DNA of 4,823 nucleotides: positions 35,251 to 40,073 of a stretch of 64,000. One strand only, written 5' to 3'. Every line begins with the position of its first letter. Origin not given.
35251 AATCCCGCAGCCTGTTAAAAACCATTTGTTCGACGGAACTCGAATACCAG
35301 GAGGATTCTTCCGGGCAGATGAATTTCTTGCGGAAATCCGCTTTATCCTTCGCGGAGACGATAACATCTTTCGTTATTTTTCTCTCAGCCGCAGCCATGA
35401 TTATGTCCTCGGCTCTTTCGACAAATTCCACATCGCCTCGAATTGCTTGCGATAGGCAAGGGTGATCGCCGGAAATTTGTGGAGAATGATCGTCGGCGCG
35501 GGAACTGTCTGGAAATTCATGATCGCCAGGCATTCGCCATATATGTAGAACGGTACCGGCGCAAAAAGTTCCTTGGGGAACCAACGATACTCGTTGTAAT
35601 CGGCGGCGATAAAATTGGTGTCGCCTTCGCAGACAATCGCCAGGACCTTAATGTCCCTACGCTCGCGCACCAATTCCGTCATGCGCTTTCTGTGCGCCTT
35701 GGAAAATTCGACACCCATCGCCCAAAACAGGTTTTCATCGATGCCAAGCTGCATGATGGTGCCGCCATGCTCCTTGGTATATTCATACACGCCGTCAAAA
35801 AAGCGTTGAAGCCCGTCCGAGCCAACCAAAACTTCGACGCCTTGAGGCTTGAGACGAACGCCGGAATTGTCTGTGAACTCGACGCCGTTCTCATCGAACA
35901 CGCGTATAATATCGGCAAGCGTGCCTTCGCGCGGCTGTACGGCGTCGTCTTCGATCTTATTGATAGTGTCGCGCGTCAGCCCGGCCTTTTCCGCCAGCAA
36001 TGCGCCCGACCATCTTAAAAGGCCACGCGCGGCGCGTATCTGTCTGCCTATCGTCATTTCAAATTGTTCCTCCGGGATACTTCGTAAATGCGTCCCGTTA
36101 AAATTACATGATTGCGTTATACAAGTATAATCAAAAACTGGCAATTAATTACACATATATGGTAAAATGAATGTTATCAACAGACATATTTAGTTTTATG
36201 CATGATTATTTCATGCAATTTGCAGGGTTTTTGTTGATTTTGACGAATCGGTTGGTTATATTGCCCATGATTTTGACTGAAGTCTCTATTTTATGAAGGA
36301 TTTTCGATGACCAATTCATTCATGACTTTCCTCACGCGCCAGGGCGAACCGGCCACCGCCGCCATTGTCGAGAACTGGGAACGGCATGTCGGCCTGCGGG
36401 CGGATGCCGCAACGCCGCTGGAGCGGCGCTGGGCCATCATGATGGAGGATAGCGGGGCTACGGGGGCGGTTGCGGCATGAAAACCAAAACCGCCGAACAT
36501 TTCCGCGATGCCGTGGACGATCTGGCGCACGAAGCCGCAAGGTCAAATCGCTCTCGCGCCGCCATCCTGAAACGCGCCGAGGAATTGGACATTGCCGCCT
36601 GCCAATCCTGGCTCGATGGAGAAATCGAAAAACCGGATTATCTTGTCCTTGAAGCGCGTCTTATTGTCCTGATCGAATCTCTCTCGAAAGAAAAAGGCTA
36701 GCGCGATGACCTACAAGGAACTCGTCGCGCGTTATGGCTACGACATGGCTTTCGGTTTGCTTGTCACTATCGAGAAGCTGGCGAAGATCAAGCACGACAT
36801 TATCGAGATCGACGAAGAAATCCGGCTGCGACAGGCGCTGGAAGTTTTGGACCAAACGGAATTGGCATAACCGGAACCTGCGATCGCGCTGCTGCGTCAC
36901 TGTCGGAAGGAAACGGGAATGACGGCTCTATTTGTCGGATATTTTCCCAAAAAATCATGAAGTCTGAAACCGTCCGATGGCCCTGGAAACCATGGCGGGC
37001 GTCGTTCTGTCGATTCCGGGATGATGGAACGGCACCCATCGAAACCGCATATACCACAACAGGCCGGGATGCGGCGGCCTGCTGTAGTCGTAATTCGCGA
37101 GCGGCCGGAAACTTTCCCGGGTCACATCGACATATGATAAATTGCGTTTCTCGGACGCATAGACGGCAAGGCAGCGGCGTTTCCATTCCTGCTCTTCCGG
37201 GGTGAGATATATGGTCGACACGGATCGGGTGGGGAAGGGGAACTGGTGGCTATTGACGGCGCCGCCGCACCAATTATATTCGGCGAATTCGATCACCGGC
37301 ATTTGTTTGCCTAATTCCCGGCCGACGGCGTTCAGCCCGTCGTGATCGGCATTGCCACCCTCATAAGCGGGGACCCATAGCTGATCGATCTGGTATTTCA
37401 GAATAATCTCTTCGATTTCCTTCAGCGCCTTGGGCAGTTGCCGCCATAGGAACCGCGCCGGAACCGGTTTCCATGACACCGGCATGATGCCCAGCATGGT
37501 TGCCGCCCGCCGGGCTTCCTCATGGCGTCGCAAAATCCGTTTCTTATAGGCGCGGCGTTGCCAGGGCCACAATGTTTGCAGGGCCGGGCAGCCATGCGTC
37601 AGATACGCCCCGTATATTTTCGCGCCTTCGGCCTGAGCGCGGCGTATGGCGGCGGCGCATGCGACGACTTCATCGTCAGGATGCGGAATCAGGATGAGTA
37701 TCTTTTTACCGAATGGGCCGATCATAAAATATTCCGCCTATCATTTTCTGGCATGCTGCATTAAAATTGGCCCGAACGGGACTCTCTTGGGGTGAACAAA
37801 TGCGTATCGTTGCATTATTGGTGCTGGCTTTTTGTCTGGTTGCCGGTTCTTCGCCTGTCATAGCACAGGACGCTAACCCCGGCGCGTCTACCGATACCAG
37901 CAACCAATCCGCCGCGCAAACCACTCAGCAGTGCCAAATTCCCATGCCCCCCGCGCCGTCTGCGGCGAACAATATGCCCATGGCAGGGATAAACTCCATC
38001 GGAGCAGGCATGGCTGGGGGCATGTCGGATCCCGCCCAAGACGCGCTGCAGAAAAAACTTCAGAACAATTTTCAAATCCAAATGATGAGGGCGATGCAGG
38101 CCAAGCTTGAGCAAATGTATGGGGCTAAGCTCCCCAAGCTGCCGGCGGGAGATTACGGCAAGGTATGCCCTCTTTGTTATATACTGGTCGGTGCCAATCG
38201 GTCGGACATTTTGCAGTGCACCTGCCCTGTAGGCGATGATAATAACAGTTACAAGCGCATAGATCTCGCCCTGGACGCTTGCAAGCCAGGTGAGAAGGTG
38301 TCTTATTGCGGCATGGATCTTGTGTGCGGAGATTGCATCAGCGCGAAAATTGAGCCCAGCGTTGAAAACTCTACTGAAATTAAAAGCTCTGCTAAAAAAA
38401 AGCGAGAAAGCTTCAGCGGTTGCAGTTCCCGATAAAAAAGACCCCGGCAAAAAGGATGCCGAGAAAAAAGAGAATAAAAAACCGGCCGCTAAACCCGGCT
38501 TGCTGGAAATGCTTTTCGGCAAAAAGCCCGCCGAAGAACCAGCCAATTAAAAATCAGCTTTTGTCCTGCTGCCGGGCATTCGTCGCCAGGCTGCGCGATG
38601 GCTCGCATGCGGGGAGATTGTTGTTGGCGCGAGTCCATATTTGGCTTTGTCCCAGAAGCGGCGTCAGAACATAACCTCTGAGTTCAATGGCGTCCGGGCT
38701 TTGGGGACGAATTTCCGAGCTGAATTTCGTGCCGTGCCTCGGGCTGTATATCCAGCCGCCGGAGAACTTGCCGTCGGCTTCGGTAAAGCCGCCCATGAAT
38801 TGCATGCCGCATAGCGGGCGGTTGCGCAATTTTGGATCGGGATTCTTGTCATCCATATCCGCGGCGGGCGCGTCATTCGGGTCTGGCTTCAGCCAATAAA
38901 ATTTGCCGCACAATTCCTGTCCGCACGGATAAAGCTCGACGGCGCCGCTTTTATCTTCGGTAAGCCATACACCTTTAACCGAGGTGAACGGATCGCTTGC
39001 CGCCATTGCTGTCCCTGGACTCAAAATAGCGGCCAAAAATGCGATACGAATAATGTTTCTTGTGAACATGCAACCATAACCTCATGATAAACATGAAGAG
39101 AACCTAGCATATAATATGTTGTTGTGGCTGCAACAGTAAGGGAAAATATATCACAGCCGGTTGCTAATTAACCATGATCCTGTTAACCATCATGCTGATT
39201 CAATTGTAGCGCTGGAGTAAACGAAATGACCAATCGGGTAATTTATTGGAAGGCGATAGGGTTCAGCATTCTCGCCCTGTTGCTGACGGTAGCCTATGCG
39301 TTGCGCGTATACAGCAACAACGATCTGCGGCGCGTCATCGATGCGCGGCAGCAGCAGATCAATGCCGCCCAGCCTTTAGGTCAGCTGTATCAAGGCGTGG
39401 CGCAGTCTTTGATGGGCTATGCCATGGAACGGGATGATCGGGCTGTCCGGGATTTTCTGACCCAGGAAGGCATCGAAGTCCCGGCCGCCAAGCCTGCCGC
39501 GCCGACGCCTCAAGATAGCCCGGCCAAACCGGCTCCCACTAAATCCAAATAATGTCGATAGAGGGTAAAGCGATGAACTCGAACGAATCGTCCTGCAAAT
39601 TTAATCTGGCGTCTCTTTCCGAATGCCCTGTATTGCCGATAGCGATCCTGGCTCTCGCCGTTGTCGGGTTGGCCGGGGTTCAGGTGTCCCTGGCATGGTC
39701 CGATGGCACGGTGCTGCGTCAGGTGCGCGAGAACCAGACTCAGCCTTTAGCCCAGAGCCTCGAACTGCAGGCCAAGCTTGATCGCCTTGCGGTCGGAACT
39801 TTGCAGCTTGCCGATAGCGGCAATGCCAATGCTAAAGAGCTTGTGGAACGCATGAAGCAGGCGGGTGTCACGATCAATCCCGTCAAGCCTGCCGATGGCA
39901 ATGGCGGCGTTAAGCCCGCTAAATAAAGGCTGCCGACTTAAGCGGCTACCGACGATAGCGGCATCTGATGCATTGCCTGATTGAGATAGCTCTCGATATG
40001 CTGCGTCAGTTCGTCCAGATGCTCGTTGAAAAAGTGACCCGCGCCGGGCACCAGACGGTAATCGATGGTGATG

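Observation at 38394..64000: Gradient of homopolymer-associated single-nucleotide frameshifts towards the 3' end of the window - probably sequencing or assembly error, not genome decay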

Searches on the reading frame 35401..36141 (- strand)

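Call 35: search_protein_families(library=pfam, proteins=[window:35401-36141:-], max_evalue=0.01)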
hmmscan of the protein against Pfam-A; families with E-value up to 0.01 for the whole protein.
window:35401-36141:- (246 aa): 2 families
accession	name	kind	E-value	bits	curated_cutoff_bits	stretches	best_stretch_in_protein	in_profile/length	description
PF13560.12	HTH_31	-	1.2e-06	29.1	27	1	31-84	2-56/64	Helix-turn-helix domain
PF01381.28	HTH_3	-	1.2e-05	25.7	23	1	35-84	1-50/55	Helix-turn-helix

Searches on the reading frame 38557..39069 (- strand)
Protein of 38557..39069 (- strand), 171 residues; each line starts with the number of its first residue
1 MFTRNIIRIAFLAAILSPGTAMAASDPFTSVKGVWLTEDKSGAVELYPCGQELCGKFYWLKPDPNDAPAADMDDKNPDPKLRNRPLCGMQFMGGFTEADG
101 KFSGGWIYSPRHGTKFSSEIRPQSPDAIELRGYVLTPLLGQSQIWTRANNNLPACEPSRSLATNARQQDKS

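Call 46: find_encoding_contigs(protein=window:38557-39069:-, flank=10000, max_places=10)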
Protein window:38557-39069:- (171 aa): 2 contigs read that carry it; 2 places shown.
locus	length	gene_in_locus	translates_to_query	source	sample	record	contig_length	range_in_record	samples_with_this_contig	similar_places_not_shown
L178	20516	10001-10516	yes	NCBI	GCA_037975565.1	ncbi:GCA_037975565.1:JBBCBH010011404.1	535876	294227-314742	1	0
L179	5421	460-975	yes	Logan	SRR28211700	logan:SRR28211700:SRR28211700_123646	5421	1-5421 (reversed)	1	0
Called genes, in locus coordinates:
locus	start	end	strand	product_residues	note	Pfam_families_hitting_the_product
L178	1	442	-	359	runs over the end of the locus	PF00768:Peptidase_S11, PF13354:Beta-lactamase2, PF07943:PBP5_C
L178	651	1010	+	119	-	-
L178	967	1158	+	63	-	-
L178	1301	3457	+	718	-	PF03968:LptD_N, PF04453:LptD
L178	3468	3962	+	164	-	PF00255:GSHPx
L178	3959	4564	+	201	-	PF00160:Pro_isomerase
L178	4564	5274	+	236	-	PF01134:GIDA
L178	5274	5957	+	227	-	PF01134:GIDA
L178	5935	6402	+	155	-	PF00383:dCMP_cyt_deam_1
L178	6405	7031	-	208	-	-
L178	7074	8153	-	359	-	PF00266:Aminotran_5, PF01212:Beta_elim_lyase (faint)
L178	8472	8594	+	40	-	-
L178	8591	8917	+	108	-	PF00561:Abhydrolase_1 (weak), PF02129:Peptidase_S15, PF12697:Abhydrolase_6 (weak)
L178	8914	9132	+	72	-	PF00326:Peptidase_S9 (weak)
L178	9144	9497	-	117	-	-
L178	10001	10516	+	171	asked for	PF09917:DUF2147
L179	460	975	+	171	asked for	PF09917:DUF2147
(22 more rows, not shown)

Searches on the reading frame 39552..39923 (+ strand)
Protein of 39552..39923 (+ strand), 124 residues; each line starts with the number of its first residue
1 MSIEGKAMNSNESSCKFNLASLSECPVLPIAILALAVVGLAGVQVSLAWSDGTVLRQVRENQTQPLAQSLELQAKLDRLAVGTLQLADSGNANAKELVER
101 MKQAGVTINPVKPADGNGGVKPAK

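Call 45: find_encoding_contigs(protein=window:39552-39923:+, flank=10000, max_places=10)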
Protein window:39552-39923:+ (124 aa): no gene with exactly this product is on record in the collection.
